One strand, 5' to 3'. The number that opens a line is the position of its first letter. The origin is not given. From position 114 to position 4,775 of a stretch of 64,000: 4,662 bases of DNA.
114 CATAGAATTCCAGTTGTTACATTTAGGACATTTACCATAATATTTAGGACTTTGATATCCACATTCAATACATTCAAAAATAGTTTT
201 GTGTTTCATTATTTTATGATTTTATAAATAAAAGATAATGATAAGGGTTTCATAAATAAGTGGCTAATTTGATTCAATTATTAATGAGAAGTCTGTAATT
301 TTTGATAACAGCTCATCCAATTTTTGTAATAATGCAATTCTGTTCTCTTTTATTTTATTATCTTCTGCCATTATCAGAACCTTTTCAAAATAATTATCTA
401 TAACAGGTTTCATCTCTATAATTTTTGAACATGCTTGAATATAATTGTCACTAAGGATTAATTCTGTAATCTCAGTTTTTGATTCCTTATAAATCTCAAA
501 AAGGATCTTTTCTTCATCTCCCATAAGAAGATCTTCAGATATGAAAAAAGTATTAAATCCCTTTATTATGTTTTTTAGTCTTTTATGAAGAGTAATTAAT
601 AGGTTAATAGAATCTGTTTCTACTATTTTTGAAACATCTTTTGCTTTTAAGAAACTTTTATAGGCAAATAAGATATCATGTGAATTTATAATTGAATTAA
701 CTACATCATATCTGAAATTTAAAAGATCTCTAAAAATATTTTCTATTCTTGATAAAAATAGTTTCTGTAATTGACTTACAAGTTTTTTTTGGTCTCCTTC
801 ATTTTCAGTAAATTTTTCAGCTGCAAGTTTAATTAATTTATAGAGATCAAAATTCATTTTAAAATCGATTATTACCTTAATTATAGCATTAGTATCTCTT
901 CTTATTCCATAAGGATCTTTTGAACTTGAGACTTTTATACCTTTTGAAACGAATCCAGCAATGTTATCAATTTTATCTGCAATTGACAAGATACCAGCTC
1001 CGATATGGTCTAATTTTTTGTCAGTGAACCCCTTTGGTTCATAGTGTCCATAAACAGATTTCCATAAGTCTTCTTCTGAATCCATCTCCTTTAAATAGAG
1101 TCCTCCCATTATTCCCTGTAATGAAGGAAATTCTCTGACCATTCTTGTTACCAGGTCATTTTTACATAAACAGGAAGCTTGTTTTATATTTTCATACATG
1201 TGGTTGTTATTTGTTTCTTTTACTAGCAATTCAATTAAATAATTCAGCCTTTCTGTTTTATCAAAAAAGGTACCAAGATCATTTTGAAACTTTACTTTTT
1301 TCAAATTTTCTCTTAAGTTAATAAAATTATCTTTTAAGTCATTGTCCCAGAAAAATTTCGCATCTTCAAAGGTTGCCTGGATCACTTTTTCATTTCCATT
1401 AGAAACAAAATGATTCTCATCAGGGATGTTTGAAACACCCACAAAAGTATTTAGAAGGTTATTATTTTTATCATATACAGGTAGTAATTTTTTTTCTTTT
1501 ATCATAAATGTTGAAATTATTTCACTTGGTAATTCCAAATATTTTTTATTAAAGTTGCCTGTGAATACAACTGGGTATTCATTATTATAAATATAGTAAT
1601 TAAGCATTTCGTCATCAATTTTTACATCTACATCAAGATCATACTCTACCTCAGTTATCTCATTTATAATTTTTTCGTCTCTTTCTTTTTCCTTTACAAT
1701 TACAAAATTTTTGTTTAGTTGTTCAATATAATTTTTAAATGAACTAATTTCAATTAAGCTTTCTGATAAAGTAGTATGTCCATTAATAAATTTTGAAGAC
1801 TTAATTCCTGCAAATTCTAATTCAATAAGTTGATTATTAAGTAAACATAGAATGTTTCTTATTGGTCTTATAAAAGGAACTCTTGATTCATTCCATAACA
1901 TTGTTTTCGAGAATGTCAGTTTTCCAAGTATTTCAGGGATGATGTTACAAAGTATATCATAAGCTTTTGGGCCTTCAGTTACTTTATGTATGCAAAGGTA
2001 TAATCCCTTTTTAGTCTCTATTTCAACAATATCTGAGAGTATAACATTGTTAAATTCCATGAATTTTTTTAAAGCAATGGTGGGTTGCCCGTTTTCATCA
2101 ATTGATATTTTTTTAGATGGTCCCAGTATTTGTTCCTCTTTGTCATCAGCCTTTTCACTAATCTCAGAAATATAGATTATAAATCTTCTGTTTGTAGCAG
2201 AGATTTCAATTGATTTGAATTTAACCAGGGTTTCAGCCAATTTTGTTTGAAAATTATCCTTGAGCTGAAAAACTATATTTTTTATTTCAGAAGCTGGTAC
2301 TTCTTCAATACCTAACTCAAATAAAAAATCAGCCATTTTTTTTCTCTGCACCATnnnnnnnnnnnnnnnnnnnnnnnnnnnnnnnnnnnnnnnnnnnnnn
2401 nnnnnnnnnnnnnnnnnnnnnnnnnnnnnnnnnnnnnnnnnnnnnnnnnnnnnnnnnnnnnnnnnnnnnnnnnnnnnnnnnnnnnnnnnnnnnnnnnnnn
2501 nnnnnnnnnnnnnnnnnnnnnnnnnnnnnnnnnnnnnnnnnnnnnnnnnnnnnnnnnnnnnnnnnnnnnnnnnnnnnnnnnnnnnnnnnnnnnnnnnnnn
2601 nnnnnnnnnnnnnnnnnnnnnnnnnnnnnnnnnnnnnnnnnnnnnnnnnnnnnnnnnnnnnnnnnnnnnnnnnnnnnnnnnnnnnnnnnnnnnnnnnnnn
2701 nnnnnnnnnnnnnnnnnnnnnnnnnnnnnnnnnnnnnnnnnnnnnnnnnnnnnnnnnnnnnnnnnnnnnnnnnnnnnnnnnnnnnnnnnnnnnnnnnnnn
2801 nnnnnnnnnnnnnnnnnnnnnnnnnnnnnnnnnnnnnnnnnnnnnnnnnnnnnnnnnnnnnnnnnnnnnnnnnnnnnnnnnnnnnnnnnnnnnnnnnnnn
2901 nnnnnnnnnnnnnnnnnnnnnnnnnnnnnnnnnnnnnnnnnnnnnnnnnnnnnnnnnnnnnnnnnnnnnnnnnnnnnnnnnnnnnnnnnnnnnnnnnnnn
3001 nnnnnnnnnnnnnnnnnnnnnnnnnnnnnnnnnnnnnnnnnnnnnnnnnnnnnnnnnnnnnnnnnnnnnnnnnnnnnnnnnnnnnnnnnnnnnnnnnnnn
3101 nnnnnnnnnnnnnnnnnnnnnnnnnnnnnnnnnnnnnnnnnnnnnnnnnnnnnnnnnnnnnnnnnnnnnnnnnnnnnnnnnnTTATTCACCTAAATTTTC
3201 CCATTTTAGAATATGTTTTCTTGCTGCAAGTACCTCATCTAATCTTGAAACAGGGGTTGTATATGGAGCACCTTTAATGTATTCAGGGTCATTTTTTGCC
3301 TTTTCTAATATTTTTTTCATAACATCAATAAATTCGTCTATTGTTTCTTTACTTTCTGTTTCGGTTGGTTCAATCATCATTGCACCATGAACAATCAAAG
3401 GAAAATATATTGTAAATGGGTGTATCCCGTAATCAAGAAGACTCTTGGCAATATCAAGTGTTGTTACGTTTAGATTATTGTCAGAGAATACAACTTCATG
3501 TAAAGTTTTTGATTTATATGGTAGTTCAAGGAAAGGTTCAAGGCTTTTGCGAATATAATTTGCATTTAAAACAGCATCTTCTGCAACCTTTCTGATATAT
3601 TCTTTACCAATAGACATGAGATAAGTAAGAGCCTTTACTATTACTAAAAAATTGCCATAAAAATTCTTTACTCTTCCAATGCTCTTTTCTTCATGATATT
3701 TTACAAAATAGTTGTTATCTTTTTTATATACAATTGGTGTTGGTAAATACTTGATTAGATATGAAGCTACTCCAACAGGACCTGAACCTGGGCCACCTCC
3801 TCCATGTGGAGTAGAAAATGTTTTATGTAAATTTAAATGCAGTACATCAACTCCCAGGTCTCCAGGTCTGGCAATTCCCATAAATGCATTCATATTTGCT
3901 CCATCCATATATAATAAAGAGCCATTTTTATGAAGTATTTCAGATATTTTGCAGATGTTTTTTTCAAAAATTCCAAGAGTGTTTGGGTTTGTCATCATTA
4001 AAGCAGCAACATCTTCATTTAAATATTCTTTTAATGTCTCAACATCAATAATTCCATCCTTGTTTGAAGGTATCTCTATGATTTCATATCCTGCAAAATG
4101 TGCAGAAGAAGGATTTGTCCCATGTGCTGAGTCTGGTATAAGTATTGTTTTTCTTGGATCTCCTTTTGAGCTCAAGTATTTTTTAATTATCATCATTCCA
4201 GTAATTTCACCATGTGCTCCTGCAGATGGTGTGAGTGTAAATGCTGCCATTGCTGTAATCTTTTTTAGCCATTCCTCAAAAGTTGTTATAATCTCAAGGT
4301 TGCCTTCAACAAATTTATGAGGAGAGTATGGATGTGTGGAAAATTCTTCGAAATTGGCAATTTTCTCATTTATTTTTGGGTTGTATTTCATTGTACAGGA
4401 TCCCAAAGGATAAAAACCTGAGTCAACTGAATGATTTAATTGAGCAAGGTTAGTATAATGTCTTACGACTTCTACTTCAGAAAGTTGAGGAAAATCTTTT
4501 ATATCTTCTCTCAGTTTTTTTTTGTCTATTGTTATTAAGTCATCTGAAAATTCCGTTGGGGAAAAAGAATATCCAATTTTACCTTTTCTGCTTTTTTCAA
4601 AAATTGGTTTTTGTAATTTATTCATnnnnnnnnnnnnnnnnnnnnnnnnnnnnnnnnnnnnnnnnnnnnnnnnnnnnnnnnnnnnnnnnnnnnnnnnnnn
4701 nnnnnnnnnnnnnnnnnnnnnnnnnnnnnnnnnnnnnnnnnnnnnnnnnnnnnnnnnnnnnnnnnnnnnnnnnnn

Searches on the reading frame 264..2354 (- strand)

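Call 84: search_protein_families(library=ncbifam, proteins=[window:264-2354:-], max_evalue=1e-10)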
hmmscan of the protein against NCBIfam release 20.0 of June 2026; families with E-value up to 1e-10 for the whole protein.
window:264-2354:- (696 aa): 2 families
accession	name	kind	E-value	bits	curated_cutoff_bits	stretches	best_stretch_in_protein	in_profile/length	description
TIGR00211.2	glyS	equivalog_domain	7.5e-185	616.3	300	1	9-692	1-684/684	glycine--tRNA ligase subunit beta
NF011499.0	PRK14908.1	equivalog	2.5e-143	479.7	1244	1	5-692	309-996/998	glycine--tRNA ligase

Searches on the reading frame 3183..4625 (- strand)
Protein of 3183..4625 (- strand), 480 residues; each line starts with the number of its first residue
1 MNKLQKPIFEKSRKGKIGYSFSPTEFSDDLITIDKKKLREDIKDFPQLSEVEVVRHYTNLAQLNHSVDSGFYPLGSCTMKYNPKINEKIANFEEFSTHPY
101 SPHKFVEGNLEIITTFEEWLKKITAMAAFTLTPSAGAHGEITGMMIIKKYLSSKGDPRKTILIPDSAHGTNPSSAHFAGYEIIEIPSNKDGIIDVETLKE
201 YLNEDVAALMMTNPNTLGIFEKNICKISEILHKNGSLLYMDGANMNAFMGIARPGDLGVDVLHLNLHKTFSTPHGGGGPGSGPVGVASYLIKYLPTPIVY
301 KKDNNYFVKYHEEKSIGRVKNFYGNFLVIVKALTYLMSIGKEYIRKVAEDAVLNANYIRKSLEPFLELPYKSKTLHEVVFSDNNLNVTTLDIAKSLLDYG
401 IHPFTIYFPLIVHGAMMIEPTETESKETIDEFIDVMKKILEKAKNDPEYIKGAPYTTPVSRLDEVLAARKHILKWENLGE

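Call 84: search_protein_families(library=ncbifam, proteins=[window:3183-4625:-], max_evalue=1e-10)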
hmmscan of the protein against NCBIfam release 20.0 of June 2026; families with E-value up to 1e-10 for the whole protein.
window:3183-4625:- (480 aa): 3 families
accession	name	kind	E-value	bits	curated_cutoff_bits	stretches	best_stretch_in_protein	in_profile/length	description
NF003346.0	PRK04366.1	equivalog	1.3e-211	703.5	441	1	4-475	8-487/487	aminomethyl-transferring glycine dehydrogenase subunit GcvPB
TIGR00461.1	gcvP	equivalog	1.7e-106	357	859.2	1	37-443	456-868/939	aminomethyl-transferring glycine dehydrogenase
NF001696.0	PRK00451.1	equivalog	6.5e-30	104.4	364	1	36-440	34-446/447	aminomethyl-transferring glycine dehydrogenase subunit GcvPA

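Call 85: list_cluster_members(proteins=[window:3183-4625:-, window:6383-7477:-, window:12495-13568:+, window:17000-18808:-, window:264-2354:-])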
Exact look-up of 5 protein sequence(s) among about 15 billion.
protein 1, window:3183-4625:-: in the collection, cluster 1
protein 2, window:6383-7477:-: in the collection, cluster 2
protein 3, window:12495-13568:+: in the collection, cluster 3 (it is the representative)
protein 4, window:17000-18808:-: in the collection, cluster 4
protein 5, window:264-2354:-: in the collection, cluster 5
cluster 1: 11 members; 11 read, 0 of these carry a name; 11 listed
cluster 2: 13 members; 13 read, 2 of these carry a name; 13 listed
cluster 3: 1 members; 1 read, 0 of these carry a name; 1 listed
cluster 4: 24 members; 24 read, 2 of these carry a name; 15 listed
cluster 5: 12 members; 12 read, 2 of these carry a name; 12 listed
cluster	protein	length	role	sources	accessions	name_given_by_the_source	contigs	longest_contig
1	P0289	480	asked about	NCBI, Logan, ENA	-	-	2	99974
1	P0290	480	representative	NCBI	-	-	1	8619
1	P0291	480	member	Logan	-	-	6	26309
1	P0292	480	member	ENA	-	-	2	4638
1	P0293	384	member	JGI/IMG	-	-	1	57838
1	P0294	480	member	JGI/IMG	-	-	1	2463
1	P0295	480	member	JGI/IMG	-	-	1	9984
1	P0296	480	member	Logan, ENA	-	-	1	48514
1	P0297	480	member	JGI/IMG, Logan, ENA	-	-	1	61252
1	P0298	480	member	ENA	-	-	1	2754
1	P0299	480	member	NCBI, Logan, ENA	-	-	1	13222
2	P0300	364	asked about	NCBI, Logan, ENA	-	-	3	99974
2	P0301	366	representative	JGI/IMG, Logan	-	-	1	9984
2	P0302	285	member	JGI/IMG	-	aminomethyltransferase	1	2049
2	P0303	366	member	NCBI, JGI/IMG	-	aminomethyltransferase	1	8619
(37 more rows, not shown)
